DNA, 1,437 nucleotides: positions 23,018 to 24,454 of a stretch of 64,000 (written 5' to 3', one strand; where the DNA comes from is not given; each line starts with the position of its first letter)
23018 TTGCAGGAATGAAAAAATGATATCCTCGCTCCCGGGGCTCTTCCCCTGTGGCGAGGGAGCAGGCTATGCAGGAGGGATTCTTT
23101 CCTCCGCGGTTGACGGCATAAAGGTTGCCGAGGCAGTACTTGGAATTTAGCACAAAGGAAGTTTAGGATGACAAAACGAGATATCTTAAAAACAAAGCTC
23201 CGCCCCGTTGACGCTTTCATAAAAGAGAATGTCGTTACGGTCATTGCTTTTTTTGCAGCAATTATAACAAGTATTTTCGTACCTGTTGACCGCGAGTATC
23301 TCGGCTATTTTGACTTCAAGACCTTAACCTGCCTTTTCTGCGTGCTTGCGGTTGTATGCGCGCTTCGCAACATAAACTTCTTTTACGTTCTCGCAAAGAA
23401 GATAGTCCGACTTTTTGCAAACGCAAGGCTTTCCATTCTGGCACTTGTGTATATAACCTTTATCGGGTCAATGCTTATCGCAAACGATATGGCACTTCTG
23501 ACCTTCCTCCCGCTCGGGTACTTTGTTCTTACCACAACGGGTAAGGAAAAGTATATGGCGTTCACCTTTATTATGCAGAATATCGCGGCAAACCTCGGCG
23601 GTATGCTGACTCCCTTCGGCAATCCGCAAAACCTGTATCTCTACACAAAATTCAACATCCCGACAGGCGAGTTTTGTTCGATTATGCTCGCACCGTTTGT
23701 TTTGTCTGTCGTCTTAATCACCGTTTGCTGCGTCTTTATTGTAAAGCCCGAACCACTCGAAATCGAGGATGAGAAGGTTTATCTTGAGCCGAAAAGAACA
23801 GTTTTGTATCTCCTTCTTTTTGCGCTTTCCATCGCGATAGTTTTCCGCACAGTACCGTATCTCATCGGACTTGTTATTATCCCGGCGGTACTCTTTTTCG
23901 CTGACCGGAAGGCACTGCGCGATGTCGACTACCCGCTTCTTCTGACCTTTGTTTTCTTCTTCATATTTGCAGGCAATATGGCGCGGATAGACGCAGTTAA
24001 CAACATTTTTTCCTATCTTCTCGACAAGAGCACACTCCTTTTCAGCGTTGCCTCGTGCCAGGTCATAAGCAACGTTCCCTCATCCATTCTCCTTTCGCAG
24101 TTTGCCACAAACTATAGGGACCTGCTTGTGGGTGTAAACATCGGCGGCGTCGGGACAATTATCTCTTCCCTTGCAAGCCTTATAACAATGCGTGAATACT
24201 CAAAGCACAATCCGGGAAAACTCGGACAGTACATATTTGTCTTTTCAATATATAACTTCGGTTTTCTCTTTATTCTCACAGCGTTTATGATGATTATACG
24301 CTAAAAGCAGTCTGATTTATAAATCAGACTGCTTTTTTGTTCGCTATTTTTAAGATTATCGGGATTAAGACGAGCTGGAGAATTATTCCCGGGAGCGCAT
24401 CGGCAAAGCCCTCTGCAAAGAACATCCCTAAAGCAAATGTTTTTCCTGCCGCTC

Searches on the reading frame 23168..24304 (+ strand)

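Call 48: search_protein_families(library=pfam, proteins=[window:23168-24304:+], max_evalue=0.01)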
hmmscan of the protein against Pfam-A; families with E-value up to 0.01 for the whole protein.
window:23168-24304:+ (378 aa): 2 families
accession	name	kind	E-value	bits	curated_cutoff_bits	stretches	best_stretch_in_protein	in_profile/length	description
PF03600.22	CitMHS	-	7.2e-25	88.2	31.9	1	23-310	11-311/336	Citrate transporter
PF07331.16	TctB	-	0.0092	16.6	29.1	1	174-268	31-129/137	Tripartite tricarboxylate transporter TctB family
